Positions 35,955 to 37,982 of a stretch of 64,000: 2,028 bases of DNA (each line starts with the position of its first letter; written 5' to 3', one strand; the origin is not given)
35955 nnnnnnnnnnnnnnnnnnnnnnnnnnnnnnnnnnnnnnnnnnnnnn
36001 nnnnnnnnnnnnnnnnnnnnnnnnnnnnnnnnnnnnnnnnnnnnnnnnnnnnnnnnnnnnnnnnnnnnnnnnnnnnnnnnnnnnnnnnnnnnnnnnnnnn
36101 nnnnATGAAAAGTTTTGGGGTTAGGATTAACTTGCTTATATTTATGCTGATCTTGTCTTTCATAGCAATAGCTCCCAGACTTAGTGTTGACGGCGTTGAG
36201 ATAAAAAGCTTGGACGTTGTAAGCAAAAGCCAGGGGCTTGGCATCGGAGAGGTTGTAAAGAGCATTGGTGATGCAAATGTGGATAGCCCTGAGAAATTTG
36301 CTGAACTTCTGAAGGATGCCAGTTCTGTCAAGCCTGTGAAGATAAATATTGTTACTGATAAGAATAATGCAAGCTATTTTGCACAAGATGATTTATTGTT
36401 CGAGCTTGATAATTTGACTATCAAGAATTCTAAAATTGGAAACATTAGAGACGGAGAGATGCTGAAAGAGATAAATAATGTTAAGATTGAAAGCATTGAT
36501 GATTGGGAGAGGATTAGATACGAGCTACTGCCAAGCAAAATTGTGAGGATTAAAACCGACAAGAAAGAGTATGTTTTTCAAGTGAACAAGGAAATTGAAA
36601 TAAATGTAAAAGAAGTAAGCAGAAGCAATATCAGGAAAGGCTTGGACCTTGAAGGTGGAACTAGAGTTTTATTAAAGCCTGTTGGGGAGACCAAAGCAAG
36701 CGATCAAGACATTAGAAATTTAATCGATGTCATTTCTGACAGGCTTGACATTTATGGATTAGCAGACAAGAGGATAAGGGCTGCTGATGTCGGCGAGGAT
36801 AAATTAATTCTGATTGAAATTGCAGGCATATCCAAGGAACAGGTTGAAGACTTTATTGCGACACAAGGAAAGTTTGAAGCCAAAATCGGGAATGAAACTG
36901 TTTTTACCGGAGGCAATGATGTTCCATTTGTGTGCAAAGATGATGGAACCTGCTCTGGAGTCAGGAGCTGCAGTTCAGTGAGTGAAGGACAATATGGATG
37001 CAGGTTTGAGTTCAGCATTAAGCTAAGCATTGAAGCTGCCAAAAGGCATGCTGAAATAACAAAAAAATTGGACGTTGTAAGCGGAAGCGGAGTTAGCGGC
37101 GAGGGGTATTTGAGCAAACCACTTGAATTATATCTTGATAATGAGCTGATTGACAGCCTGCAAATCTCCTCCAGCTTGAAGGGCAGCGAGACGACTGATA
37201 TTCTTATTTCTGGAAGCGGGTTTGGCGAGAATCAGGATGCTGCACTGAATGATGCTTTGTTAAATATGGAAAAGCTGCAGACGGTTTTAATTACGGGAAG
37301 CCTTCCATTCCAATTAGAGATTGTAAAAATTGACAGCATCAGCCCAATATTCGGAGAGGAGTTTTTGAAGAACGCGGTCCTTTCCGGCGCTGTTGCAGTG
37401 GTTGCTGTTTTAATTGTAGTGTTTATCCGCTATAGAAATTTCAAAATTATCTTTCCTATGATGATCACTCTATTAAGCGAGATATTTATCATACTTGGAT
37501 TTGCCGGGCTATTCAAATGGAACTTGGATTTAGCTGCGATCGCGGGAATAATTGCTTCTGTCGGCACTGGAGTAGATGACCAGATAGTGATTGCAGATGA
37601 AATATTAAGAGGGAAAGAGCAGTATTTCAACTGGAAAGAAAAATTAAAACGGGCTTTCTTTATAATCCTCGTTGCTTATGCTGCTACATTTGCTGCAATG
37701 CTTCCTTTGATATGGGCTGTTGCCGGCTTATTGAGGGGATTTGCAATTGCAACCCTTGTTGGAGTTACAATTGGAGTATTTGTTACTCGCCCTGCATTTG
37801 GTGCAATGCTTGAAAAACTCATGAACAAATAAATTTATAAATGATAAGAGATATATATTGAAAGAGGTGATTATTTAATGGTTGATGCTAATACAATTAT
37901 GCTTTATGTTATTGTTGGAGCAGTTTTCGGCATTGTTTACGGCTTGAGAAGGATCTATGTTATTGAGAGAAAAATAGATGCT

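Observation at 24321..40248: All four tRNA genes in the window appear to contain introns, three of them two introns each, at non-canonical positions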

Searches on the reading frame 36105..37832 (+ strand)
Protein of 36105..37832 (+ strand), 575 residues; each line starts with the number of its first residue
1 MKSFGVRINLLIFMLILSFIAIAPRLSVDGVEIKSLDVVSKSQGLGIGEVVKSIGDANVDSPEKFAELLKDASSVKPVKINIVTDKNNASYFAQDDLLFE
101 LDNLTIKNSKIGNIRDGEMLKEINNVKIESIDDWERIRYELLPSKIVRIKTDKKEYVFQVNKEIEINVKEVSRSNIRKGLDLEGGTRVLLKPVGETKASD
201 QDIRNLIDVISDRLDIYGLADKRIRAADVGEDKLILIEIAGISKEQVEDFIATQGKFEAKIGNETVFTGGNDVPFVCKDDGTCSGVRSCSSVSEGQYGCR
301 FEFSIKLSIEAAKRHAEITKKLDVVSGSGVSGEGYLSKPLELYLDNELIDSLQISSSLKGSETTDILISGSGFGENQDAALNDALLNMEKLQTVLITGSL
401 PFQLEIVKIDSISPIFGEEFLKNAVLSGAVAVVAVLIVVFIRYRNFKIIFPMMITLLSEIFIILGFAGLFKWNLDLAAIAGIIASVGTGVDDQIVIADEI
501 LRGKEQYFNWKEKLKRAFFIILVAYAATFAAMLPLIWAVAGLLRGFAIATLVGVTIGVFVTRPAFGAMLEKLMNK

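Call 17: search_protein_families(library=pfam, proteins=[window:36105-37832:+])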
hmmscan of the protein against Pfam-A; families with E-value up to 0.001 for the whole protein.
window:36105-37832:+ (575 aa): 1 family
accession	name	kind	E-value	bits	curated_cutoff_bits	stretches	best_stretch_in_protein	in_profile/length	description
PF02355.23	SecD_SecF_C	-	5.2e-19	68.8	20.5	1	403-559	12-173/189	Protein export membrane protein SecD/SecF, C-terminal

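Call 18: find_related_loci(query=window:36105-37832:+, collection=genome_contigs, flank=10000)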
Query window:36105-37832:+ (575 aa) in genome_contigs; peptide patterns used: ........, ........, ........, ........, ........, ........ (x = any residue, [..] = any of these).
161 stretches matched a pattern; 3 encode a relative of the query (tblastn E <= 1e-3); 3 distinct loci.
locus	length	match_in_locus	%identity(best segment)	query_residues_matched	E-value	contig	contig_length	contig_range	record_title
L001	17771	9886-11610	87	1-575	0e+0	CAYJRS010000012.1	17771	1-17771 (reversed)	MAG TPA_asm: Candidatus Woesearchaeota archaeon isolate ERP125453_co1_447 genome assembly, contig: NODE_3189_length_1777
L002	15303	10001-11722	83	1-574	0e+0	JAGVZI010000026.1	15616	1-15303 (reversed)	Candidatus Woesearchaeota archaeon isolate RIFCSPLOWO2_01_FULL_35_31 rifcsplowo2_01_scaffold_19691, whole genome shotgun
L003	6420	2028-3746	78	1-575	0e+0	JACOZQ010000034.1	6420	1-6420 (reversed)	MAG: Candidatus Woesearchaeota archaeon isolate NC_groundwater_209_Ag_S-0.1um_32_61 S4_GD2017_2_S1_scaffold_10447, whole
